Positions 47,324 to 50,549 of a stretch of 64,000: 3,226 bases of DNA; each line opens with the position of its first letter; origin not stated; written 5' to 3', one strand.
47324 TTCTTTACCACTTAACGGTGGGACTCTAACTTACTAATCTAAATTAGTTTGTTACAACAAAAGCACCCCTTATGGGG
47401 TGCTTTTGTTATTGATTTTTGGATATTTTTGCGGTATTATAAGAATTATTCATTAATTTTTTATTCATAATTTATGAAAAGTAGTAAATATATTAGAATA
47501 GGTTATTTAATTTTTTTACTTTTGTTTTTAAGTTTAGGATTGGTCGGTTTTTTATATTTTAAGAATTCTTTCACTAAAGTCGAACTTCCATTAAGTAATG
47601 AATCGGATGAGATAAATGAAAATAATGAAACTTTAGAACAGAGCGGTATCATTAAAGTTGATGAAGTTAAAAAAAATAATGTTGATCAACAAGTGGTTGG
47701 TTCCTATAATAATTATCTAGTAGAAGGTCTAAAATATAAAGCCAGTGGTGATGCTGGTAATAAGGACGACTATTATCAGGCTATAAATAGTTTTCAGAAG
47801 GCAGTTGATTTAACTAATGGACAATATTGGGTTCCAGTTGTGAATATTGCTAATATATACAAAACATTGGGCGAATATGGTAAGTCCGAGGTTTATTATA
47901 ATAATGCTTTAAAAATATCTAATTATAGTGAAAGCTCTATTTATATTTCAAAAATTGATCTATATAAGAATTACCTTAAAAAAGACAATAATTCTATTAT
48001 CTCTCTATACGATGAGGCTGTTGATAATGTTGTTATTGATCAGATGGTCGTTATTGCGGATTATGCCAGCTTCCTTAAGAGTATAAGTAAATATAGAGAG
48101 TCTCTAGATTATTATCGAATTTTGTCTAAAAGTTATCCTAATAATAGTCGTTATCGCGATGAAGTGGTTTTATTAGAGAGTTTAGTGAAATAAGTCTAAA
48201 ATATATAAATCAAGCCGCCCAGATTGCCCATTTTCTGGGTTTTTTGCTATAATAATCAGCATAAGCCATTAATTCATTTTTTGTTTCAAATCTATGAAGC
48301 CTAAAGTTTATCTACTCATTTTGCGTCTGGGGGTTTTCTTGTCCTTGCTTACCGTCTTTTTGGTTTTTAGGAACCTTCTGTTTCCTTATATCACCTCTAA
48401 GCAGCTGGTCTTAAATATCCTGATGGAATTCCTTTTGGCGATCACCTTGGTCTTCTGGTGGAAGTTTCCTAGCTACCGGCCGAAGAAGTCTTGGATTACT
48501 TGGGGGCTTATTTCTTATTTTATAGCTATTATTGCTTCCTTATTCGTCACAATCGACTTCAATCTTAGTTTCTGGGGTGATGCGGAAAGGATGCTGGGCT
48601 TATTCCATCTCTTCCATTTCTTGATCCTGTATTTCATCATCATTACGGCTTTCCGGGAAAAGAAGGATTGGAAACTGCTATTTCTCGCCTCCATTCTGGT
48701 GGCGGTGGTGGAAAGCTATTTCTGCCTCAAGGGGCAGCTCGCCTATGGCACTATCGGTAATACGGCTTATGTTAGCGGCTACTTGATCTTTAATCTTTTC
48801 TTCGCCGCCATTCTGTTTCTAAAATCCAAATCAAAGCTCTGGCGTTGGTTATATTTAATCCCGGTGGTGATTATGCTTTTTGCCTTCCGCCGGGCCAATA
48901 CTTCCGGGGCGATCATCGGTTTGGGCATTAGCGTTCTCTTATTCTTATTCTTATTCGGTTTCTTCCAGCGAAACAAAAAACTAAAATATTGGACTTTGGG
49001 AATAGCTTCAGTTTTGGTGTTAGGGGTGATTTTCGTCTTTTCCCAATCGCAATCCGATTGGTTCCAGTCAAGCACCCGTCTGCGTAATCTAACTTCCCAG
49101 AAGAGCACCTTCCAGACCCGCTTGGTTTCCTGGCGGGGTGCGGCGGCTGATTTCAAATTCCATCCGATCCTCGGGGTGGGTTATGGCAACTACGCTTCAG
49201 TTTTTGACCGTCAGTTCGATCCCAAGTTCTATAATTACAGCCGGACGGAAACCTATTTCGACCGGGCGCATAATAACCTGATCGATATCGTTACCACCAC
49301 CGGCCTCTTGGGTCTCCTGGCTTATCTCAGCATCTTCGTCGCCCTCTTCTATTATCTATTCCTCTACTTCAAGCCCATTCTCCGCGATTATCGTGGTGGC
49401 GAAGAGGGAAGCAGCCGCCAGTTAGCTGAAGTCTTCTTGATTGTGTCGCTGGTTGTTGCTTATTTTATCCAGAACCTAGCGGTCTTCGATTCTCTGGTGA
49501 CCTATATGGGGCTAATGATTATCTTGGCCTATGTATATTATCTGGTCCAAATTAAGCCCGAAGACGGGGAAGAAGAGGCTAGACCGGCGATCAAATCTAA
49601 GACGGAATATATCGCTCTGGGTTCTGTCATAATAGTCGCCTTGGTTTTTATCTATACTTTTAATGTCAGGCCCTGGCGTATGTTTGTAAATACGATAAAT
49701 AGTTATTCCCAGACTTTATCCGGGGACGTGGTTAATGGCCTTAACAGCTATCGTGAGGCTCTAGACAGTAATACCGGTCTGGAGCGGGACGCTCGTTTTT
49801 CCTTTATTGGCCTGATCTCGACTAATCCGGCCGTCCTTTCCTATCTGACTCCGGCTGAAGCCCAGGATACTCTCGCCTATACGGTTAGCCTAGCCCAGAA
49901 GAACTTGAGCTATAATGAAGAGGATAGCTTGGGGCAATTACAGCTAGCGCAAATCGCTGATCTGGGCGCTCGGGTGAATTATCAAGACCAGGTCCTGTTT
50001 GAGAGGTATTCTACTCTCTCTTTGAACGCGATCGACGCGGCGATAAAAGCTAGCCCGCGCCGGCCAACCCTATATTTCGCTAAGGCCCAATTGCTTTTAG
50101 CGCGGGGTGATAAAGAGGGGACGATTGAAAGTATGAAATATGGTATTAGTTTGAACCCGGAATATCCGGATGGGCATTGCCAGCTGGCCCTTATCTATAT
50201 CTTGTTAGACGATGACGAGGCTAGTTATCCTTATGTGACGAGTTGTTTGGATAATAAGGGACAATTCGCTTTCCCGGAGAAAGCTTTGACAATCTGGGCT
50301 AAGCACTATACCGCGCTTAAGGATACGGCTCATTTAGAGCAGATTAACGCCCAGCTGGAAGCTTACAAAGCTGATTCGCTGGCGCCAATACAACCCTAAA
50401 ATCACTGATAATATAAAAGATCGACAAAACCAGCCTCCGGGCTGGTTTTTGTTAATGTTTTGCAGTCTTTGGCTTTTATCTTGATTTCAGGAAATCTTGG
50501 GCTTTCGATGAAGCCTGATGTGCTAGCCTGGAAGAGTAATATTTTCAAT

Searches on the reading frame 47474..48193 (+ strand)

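Call 56: search_protein_families(library=pfam, proteins=[window:47474-48193:+], max_evalue=0.0001)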
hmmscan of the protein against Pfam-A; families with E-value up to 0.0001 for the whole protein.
window:47474-48193:+ (239 aa): 3 families
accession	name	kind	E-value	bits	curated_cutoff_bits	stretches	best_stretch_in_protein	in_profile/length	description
PF13181.12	TPR_8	-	5.5e-07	29.7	25.7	0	123-149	5-31/34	Tetratricopeptide repeat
PF00515.34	TPR_1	-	9.8e-07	28.8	27.8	0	124-148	6-30/34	Tetratricopeptide repeat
PF07719.23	TPR_2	-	4.1e-06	26.9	27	0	124-149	6-31/34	Tetratricopeptide repeat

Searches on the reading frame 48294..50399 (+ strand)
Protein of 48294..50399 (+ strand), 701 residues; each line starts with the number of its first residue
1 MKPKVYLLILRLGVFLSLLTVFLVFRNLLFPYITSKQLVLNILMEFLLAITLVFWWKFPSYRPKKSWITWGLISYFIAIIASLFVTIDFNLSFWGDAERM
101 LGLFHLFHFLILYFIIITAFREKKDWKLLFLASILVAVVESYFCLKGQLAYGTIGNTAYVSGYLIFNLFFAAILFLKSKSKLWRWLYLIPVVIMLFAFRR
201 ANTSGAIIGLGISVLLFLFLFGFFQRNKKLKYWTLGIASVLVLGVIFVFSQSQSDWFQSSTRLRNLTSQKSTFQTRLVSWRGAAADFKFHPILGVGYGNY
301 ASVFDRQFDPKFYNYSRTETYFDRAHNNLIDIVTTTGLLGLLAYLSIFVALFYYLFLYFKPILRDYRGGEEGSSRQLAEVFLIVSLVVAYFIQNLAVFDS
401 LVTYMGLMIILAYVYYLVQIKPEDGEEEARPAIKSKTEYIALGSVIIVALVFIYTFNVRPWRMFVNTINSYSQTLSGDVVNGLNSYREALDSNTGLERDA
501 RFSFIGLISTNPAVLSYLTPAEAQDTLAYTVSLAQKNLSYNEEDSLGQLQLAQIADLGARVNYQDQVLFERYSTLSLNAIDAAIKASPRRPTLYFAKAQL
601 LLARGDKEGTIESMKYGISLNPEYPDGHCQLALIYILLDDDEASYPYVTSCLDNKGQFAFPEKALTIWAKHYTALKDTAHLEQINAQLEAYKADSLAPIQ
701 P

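Call 56: search_protein_families(library=pfam, proteins=[window:48294-50399:+], max_evalue=0.0001)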
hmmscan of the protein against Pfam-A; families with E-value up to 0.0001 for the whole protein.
window:48294-50399:+ (701 aa): 2 families
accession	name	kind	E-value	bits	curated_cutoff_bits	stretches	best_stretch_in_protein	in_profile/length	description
PF04932.20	Wzy_C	-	6.8e-19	68.6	31.7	1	191-345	3-149/149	O-Antigen ligase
PF13431.12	TPR_17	-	9.6e-05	22.8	24.4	0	617-640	5-28/34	Tetratricopeptide repeat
